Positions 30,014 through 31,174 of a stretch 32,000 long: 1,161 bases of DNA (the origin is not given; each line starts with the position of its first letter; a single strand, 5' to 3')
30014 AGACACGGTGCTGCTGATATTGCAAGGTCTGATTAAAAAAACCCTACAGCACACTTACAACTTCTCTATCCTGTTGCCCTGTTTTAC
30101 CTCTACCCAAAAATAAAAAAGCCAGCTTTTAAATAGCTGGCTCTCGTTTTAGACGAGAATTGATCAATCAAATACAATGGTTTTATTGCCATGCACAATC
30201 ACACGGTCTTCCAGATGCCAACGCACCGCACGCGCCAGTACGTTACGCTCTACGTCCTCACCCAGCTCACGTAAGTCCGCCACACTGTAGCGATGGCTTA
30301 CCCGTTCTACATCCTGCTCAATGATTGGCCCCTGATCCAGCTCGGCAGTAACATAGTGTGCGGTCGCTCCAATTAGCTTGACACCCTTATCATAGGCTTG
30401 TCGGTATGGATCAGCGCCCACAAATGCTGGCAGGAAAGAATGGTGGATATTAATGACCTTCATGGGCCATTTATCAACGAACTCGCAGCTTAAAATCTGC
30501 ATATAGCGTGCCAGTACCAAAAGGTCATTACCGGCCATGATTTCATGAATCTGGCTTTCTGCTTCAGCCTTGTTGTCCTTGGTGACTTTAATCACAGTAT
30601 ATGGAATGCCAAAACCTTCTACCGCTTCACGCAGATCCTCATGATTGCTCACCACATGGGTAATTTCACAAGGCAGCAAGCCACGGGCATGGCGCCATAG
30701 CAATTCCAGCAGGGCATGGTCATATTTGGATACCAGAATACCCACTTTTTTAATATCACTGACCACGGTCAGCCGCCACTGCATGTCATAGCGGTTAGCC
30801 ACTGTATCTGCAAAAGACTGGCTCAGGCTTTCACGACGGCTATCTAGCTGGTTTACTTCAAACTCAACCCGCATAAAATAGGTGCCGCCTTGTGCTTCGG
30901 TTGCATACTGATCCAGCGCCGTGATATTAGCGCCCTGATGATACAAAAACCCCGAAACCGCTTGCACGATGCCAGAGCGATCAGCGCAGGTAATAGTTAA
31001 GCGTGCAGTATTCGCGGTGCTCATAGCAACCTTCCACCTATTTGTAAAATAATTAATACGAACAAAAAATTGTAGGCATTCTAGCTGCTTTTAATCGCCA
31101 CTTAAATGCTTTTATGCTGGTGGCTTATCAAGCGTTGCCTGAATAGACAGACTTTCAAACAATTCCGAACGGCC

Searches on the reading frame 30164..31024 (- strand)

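Call 50: search_protein_families(library=pfam, proteins=[window:30164-31024:-], max_evalue=0.001)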
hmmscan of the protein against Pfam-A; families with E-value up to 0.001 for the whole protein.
window:30164-31024:- (286 aa): 2 families
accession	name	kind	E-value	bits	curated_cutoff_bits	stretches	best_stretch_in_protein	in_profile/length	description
PF00551.24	Formyl_trans_N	-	7.1e-35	120.8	26.1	1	92-267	1-181/181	Formyl transferase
PF01842.31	ACT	-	6.9e-08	32.6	27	1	8-67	2-61/66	ACT domain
